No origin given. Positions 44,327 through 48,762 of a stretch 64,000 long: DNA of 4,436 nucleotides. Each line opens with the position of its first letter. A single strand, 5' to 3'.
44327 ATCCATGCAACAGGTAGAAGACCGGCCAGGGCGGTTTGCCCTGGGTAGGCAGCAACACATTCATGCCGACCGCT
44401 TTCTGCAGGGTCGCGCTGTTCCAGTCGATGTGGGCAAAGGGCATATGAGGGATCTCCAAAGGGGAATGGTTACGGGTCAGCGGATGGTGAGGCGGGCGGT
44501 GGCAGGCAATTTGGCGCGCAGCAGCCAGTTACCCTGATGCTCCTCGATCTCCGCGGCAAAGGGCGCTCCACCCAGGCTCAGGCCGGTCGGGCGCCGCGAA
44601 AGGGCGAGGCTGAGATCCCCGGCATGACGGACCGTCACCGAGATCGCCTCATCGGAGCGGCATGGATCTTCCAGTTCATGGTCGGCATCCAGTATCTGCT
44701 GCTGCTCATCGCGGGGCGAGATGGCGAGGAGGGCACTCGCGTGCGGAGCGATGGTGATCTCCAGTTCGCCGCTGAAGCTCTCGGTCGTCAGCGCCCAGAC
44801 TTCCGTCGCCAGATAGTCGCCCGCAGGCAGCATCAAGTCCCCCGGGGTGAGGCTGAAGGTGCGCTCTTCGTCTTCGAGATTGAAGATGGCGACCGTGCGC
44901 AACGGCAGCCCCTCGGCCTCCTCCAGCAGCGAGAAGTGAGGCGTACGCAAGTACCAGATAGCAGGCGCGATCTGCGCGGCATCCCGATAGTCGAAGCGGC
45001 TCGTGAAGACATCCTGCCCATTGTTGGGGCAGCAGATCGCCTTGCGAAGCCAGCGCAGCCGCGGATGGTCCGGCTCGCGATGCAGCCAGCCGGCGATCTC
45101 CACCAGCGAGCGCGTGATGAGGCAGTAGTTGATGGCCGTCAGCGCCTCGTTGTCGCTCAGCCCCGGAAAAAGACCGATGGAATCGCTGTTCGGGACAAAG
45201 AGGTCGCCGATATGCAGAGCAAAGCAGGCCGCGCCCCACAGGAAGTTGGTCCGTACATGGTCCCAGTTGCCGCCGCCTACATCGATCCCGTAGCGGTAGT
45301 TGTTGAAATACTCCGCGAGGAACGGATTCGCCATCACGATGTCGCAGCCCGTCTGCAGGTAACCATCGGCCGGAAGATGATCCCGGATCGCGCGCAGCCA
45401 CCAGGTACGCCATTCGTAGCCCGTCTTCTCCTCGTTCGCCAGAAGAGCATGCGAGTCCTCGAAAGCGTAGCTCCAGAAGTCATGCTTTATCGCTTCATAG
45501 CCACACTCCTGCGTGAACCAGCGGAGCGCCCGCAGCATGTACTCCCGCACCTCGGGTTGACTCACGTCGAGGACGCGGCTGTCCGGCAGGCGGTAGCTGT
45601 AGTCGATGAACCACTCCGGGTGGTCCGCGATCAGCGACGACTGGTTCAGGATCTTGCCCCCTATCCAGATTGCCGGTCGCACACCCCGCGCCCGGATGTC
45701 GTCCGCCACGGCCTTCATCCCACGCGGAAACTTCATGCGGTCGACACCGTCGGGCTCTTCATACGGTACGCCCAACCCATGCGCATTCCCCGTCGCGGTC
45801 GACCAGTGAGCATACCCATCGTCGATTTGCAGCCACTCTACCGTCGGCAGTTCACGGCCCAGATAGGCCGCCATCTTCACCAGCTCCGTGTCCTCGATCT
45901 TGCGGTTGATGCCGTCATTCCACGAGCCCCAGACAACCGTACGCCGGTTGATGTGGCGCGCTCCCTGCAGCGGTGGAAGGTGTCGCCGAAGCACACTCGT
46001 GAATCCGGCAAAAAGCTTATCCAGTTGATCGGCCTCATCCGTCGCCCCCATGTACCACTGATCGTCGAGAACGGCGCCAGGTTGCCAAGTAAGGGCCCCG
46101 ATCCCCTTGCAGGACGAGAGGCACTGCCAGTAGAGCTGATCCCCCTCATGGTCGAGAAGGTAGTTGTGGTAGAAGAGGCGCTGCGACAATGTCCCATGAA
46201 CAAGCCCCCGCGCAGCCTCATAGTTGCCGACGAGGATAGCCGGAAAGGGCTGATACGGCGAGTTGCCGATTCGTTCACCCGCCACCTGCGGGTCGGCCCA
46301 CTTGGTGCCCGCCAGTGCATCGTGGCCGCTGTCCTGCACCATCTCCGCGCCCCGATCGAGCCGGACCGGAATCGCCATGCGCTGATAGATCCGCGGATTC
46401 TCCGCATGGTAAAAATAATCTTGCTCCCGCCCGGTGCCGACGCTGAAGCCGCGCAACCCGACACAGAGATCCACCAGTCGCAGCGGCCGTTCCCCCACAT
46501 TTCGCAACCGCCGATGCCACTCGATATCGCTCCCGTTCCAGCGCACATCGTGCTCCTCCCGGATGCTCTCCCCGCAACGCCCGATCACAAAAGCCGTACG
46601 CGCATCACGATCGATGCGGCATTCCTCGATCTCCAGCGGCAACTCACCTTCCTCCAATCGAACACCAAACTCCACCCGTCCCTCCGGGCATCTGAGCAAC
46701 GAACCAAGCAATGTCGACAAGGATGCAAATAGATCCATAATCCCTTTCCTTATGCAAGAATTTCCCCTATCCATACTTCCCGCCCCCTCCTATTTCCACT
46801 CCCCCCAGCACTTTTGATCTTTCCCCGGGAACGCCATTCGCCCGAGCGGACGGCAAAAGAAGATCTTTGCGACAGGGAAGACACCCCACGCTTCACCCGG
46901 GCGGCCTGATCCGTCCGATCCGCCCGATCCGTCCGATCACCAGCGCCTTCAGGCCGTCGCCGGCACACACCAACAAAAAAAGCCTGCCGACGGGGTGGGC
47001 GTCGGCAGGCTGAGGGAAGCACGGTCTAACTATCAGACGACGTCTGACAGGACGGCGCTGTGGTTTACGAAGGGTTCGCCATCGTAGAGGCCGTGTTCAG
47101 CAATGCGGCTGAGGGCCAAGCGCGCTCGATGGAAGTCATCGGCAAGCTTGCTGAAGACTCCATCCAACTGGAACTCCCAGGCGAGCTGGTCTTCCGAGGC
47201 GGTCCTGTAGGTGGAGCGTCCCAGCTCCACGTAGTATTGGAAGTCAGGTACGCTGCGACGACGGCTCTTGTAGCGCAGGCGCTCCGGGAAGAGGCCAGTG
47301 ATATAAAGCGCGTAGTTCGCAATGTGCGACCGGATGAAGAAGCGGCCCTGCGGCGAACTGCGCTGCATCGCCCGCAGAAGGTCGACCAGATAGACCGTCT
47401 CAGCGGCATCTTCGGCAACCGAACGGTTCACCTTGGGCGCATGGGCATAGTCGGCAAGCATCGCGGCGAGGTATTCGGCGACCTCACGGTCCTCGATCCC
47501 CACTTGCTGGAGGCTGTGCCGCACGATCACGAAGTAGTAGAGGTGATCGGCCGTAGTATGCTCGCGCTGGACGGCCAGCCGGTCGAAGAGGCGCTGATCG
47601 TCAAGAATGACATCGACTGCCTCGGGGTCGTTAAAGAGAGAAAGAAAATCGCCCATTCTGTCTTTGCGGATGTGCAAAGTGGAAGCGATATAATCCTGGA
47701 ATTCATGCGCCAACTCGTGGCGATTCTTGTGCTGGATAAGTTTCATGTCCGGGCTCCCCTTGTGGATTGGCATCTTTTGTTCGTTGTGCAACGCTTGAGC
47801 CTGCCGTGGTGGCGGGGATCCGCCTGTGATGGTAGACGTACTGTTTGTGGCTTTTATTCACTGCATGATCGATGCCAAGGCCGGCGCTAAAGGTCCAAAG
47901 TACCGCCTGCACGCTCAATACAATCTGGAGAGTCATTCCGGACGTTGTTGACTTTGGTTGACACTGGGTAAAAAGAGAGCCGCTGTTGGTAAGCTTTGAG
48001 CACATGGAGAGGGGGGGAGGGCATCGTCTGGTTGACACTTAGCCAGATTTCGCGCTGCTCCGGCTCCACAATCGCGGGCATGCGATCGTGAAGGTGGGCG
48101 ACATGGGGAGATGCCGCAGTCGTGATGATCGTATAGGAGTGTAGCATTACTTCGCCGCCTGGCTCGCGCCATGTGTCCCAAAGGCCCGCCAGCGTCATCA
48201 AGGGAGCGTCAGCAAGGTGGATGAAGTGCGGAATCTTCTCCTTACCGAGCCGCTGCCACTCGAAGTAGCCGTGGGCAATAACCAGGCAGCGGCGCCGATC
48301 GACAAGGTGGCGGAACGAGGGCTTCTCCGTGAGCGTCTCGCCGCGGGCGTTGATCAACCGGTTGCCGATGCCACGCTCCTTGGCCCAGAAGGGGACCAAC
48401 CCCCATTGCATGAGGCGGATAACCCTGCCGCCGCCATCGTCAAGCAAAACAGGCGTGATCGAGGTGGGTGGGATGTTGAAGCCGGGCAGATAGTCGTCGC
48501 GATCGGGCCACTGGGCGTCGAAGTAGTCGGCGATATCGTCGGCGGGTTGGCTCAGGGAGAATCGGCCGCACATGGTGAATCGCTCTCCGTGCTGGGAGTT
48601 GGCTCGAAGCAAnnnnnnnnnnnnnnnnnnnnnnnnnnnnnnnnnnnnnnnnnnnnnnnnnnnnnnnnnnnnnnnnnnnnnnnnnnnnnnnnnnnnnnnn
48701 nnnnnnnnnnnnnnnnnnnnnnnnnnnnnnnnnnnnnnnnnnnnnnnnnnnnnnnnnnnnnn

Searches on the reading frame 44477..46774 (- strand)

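Call 68: search_protein_families(library=pfam, proteins=[window:44477-46774:-], max_evalue=0.001)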
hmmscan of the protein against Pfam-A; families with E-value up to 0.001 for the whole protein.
window:44477-46774:- (765 aa): 2 families
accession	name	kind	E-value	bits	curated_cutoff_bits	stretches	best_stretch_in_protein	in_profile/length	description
PF02065.24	Melibiase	-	5.5e-10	39.2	27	1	251-435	16-193/347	Melibiase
PF17801.7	Melibiase_C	-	8.7e-05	23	22.9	1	627-684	17-70/71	Alpha galactosidase C-terminal beta sandwich domain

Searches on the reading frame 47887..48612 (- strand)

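Call 29: search_protein_families(library=pfam, proteins=[window:47887-48612:-], max_evalue=1)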
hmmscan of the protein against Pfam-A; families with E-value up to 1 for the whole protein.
window:47887-48612:- (241 aa): 1 family
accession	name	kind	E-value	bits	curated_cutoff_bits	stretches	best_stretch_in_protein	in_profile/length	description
PF02586.19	SRAP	-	5.9e-71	238.8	27.1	1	14-224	1-214/214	SOS response associated peptidase (SRAP)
